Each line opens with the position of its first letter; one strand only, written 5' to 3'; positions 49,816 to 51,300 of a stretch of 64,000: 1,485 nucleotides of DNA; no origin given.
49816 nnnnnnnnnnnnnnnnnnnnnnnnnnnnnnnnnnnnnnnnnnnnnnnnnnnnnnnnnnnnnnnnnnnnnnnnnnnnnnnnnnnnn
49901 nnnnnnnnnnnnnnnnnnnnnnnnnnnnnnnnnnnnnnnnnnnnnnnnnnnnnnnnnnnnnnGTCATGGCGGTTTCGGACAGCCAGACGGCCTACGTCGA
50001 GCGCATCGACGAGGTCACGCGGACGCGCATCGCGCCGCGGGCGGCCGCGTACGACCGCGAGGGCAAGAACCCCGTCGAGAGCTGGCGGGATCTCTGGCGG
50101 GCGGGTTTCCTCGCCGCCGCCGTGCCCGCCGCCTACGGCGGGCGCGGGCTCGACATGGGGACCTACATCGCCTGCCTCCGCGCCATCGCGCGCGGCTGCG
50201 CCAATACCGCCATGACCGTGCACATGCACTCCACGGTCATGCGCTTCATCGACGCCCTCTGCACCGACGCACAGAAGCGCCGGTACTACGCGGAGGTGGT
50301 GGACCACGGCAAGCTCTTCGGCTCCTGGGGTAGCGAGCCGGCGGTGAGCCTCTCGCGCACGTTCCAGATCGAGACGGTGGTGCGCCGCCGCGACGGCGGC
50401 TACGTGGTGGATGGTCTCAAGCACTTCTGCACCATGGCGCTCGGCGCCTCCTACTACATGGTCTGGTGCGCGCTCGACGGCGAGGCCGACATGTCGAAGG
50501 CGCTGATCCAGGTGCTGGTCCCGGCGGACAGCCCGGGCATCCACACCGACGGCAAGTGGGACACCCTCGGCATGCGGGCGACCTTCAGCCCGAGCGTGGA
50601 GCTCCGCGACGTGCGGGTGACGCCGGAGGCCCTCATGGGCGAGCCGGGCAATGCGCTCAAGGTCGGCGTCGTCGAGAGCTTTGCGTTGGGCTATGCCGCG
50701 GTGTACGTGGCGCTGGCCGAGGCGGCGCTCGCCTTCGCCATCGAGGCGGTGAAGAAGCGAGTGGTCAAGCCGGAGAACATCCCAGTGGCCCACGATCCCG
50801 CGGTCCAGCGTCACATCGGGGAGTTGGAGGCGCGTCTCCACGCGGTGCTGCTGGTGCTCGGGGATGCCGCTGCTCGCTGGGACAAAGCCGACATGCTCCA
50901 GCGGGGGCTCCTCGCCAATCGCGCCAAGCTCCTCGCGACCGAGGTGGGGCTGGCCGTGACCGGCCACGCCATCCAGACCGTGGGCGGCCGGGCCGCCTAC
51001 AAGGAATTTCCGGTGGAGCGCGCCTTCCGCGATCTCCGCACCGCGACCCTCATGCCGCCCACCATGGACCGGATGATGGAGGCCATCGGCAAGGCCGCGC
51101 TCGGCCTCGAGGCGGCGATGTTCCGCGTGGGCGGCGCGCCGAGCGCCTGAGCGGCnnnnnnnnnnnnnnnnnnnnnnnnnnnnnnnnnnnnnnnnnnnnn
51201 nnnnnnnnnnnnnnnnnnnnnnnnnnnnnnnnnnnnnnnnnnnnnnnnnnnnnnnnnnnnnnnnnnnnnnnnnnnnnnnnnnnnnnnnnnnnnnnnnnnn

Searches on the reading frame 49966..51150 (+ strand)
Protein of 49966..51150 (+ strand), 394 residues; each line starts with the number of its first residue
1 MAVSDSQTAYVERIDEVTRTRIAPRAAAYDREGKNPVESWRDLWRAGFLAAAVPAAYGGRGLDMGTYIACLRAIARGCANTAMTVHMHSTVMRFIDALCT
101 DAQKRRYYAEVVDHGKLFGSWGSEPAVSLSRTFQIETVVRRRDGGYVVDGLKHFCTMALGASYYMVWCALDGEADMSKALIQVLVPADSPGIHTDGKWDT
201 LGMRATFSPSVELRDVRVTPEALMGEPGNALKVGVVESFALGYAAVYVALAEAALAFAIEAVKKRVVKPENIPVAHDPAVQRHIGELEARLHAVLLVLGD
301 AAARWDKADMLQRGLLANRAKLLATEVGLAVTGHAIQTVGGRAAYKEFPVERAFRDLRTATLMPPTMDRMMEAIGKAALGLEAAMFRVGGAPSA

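Call 49: search_protein_families(library=pfam, proteins=[window:49966-51150:+], max_evalue=0.01)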
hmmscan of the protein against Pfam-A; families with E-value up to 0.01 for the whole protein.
window:49966-51150:+ (394 aa): 5 families
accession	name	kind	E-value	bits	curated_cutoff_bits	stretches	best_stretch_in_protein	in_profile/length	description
PF02771.21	Acyl-CoA_dh_N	-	2.1e-22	80.1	22.9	1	5-112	2-110/113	Acyl-CoA dehydrogenase, N-terminal domain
PF08028.16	Acyl-CoA_dh_2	-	1.5e-16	61.3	22.7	1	242-361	2-127/134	Acyl-CoA dehydrogenase, C-terminal domain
PF00441.29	Acyl-CoA_dh_1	-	1e-15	58.6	22.4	1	242-378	17-149/150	Acyl-CoA dehydrogenase, C-terminal domain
PF02770.24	Acyl-CoA_dh_M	-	1.3e-11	44.9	33.3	1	123-216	5-97/97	Acyl-CoA dehydrogenase, middle domain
PF11794.13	HpaB_N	-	0.00059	20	35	1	137-193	169-226/270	4-hydroxyphenylacetate 3-hydroxylase N terminal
